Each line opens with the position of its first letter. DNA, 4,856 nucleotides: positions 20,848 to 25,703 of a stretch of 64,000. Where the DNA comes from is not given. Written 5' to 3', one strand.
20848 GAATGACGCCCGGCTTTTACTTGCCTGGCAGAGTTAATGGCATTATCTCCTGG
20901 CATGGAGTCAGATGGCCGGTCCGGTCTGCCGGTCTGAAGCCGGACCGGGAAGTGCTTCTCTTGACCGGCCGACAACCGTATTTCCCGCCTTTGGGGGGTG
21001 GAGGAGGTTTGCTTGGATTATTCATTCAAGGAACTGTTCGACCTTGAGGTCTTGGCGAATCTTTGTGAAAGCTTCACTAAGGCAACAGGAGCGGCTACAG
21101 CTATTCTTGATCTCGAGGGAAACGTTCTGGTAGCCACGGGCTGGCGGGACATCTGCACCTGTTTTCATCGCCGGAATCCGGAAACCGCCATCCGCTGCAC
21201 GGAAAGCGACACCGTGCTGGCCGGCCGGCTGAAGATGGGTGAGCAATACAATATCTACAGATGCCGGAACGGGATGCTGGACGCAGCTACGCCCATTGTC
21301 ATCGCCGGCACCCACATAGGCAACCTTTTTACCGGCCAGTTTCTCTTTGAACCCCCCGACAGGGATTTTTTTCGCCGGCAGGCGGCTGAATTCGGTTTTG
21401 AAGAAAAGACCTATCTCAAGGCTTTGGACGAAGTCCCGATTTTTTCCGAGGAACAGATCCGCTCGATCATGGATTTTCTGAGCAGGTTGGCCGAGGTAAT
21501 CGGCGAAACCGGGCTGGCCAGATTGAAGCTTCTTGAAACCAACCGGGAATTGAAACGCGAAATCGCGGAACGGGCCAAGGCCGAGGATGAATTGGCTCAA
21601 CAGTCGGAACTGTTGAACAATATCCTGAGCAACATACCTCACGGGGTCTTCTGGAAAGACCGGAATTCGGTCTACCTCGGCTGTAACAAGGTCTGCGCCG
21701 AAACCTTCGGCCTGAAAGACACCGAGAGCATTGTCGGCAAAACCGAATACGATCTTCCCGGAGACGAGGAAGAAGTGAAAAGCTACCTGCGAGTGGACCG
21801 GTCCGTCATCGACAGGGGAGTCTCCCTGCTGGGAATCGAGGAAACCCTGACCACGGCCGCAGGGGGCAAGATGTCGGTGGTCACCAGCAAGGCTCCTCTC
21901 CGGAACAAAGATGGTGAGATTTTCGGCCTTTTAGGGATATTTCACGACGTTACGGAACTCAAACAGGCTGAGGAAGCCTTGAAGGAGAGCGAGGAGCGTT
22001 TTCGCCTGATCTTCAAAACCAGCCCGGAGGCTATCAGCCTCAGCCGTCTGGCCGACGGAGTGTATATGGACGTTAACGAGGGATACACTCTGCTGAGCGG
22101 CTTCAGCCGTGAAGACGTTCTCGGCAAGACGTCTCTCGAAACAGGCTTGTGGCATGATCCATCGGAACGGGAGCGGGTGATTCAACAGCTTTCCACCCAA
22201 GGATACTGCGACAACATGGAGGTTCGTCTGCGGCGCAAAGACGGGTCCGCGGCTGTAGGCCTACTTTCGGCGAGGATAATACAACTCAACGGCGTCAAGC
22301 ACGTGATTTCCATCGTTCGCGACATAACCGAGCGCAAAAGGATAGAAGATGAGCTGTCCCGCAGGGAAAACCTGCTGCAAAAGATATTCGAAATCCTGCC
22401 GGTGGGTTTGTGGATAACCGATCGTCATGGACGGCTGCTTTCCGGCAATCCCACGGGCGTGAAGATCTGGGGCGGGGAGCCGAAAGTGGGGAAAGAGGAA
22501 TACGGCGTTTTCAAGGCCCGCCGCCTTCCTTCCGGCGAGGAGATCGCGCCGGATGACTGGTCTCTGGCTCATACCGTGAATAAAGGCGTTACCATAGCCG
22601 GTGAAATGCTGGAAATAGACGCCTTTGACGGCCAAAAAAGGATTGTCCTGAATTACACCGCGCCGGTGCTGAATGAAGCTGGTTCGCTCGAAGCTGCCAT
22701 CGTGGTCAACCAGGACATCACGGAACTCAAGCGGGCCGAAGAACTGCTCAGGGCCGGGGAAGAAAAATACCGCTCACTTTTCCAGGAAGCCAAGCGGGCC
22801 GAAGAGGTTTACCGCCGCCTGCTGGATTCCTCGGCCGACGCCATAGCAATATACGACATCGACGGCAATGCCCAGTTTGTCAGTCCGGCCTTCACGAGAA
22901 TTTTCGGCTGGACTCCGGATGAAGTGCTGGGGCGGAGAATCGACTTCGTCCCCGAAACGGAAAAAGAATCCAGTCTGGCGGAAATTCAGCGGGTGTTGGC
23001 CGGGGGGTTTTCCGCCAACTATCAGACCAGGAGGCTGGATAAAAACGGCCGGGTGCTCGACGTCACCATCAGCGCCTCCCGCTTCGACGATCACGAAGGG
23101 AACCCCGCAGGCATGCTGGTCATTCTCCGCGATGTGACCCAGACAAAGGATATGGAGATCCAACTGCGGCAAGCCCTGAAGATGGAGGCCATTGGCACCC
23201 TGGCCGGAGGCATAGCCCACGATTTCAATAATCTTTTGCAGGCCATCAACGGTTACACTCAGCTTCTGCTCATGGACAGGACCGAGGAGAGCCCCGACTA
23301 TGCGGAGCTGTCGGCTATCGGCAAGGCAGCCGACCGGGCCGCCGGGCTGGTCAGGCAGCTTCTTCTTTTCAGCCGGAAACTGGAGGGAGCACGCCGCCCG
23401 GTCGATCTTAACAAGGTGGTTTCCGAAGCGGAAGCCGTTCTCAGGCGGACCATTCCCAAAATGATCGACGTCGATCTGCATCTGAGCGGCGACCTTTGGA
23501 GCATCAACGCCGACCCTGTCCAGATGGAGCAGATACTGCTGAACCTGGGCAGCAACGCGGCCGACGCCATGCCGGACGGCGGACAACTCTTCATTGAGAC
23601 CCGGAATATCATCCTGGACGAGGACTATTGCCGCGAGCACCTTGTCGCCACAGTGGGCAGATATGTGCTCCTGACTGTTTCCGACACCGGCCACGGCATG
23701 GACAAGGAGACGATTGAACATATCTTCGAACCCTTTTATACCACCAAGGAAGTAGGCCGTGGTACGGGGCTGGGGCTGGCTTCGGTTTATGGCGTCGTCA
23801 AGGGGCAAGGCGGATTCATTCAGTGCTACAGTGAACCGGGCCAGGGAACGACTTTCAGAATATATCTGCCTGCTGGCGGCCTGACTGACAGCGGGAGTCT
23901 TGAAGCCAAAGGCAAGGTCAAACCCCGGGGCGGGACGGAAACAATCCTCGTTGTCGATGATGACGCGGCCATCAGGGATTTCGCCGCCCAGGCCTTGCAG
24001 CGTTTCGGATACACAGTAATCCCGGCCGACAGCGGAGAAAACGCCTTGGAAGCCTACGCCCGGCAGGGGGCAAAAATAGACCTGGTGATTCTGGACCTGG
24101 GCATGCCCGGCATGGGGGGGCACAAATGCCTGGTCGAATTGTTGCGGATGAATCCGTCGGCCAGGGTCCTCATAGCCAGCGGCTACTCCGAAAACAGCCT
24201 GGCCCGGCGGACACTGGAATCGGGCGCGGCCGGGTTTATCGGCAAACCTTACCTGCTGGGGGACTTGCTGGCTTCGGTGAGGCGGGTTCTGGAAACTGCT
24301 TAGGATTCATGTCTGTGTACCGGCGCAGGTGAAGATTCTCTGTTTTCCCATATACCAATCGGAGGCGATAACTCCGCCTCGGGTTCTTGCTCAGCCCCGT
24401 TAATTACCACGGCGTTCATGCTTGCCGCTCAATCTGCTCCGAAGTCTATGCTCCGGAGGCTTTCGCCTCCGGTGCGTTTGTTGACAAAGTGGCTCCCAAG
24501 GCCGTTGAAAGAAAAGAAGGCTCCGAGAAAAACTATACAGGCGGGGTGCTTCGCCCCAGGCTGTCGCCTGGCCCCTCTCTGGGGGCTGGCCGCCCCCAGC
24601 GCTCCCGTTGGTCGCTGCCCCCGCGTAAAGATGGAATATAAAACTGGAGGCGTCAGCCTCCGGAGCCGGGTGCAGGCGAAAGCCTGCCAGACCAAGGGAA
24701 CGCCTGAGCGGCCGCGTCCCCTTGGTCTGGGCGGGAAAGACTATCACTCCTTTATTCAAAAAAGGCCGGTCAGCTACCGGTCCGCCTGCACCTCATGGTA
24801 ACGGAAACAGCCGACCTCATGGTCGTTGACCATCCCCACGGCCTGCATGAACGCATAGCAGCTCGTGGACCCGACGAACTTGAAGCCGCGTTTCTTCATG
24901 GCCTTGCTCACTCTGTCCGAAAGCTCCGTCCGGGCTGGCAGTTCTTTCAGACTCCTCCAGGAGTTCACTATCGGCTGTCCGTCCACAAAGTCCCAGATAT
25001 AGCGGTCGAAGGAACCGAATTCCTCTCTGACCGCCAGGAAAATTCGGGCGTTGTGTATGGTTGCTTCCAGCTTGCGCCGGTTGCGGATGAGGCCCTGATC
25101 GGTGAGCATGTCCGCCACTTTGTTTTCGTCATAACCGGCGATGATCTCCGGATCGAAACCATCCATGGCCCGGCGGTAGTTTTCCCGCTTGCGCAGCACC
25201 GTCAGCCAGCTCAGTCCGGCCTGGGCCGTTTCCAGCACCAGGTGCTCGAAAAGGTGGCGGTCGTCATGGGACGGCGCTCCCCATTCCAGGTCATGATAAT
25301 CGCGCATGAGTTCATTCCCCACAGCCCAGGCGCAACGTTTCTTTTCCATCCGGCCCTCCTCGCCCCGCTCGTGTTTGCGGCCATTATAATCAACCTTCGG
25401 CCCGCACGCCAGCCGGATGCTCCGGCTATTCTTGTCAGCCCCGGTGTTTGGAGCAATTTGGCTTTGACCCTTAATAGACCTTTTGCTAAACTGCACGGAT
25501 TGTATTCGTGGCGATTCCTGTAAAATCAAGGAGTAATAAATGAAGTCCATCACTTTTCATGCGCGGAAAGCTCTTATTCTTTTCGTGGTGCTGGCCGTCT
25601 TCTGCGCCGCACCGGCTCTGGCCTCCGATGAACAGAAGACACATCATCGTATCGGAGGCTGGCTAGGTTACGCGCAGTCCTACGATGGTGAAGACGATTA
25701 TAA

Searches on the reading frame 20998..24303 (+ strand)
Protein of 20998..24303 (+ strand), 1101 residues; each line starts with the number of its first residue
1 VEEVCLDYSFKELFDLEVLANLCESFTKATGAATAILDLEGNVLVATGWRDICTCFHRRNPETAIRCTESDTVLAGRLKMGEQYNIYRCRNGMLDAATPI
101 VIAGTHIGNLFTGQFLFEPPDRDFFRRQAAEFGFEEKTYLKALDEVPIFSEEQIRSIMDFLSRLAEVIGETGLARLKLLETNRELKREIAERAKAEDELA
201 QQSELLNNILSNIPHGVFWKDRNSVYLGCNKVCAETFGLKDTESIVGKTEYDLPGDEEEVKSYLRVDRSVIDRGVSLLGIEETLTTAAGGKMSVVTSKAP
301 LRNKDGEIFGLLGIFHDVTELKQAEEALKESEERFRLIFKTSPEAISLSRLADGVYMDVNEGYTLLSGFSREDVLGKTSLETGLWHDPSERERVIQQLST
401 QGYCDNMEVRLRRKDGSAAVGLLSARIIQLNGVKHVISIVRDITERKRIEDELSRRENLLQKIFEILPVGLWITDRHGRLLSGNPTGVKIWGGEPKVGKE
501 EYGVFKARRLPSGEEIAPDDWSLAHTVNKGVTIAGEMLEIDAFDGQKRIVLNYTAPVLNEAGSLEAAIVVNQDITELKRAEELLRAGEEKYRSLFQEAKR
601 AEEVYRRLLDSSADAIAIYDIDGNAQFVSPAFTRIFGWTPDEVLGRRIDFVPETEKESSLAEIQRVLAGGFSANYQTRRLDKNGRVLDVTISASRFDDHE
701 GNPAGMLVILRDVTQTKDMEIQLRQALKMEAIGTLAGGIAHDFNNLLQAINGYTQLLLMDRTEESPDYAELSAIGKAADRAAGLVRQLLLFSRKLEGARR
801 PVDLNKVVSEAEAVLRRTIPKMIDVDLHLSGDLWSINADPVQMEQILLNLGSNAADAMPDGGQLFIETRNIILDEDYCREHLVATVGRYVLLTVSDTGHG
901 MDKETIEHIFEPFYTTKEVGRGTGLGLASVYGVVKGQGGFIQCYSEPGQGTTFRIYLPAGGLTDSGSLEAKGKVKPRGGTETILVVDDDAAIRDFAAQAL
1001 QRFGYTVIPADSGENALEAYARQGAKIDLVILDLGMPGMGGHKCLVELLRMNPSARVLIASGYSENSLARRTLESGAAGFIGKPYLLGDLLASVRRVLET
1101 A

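Call 62: search_protein_families(library=pfam, proteins=[window:20998-24303:+], max_evalue=0.00001)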
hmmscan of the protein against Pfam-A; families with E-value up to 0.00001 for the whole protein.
window:20998-24303:+ (1101 aa): 9 families
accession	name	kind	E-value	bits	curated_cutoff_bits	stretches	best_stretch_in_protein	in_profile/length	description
PF10114.15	PocR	-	3.8e-52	176.8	23.9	1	12-172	1-161/162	Sensory domain found in PocR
PF08448.16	PAS_4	-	3.5e-44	150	23.1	2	609-717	1-109/110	PAS fold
PF00989.32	PAS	-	1.8e-36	125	22.6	3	605-713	3-113/113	PAS fold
PF13426.13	PAS_9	-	8.3e-32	110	27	2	614-715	2-103/103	PAS domain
PF13188.13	PAS_8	-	7.1e-23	80.1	21.8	0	604-650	2-49/65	PAS domain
PF02518.31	HATPase_c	-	1.9e-22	80.2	26.4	1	839-959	2-109/111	Histidine kinase-, DNA gyrase B-, and HSP90-like ATPase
PF00072.30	Response_reg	-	1.3e-21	77.2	30.2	1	983-1094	1-110/111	Response regulator receiver domain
PF08447.18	PAS_3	-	1.7e-12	47.9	25.6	1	627-708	3-87/89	PAS fold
PF00512.31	HisKA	-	1.5e-07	31.8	26.9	1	733-794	3-63/66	His Kinase A (phospho-acceptor) domain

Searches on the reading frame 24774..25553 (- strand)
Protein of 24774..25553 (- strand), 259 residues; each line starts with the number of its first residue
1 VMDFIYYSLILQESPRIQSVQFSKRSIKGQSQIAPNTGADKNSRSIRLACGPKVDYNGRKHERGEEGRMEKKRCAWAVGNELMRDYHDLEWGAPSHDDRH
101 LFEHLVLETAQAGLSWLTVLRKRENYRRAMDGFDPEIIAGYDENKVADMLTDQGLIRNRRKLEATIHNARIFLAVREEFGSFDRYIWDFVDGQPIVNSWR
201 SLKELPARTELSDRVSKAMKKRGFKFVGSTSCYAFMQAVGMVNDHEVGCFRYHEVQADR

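Call 62: search_protein_families(library=pfam, proteins=[window:24774-25553:-], max_evalue=0.00001)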
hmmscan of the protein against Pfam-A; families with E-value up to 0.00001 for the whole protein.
window:24774-25553:- (259 aa): 1 family
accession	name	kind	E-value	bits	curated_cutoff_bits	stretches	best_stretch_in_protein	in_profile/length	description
PF03352.18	Adenine_glyco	-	1.5e-80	269.7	25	1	76-251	1-176/177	Methyladenine glycosylase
